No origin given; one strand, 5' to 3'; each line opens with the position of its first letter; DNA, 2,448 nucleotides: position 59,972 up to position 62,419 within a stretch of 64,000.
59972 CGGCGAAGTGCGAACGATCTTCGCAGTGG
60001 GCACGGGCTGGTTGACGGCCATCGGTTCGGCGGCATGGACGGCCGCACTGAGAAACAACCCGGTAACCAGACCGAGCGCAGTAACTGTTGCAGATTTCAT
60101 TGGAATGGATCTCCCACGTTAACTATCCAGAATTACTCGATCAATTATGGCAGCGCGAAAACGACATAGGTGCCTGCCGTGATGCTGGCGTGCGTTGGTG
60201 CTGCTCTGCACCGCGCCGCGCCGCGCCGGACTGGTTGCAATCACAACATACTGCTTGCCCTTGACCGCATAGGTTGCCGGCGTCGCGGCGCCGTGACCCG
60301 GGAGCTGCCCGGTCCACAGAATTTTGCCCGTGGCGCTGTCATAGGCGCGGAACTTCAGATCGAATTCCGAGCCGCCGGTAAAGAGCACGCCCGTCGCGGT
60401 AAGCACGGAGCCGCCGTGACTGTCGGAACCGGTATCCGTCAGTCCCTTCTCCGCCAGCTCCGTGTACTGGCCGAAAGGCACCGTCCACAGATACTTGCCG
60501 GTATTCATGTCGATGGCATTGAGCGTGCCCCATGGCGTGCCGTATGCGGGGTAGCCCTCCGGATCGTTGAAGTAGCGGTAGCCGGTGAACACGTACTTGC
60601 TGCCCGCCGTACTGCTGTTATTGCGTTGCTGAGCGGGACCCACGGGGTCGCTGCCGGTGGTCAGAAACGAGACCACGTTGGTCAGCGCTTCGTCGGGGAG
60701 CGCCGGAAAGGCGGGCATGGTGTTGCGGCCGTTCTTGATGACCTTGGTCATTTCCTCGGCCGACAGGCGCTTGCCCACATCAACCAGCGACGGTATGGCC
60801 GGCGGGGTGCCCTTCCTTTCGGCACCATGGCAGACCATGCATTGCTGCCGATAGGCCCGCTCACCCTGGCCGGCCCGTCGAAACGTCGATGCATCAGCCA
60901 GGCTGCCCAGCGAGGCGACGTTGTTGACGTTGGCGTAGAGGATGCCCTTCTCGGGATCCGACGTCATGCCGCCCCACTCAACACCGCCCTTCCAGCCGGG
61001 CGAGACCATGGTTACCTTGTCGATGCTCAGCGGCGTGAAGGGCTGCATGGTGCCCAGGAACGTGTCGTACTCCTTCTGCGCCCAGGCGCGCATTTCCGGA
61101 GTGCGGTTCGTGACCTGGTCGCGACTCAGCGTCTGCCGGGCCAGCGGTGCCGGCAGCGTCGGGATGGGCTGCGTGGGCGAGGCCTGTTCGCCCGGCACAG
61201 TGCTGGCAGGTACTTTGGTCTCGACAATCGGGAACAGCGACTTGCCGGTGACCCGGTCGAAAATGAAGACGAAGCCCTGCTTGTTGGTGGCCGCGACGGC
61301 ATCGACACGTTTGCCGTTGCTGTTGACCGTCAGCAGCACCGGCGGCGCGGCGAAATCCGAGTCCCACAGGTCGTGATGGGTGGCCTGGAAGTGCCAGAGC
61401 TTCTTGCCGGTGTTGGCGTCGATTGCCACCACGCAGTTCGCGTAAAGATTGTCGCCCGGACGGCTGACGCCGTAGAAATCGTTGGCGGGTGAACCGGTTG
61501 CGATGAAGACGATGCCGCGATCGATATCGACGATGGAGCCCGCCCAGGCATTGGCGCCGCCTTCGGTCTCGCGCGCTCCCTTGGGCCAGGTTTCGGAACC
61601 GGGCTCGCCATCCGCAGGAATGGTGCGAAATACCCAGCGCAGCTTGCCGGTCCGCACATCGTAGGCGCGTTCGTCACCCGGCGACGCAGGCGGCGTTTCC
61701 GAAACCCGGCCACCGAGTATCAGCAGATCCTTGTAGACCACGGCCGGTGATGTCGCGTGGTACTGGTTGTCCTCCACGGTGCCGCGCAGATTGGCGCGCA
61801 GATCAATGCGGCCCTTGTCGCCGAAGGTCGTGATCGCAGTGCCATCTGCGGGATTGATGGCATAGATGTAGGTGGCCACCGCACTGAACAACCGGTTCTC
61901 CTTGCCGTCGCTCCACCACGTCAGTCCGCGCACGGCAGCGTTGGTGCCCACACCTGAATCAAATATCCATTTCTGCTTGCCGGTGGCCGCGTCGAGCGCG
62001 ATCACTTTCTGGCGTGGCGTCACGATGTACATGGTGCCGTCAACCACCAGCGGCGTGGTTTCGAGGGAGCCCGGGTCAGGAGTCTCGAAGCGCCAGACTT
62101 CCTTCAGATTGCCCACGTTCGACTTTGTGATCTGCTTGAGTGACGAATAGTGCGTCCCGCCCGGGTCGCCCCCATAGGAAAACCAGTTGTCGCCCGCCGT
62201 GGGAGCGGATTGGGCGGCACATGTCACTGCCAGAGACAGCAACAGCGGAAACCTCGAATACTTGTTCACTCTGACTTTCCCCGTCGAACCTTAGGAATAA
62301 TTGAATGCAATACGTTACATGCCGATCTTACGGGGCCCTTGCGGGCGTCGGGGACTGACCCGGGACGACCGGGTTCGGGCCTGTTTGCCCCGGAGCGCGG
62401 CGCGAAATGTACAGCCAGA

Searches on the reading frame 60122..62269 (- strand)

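Call 75: search_protein_families(library=pfam, proteins=[window:60122-62269:-], max_evalue=0.00001)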
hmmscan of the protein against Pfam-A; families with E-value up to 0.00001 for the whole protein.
window:60122-62269:- (716 aa): 4 families
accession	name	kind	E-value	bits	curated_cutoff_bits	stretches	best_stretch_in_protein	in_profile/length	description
PF01011.28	PQQ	-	2.8e-177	591.5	26.7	2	29-472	1-459/595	Glucose/ethanol/alcohol dehydrogenase, beta-propeller domain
PF13360.13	PQQ_2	-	1.3e-18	68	27.6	1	56-144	54-139/233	Outer membrane protein assembly factor BamB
PF13442.11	Cytochrome_CBB3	-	3.3e-14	53.4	27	1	466-536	3-68/68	Cytochrome C oxidase, cbb3-type, subunit III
PF13570.13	Beta-prop_ACSF4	-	9.8e-08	32.2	133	0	47-148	31-128/329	Beta-alanine-activating enzyme, beta-propeller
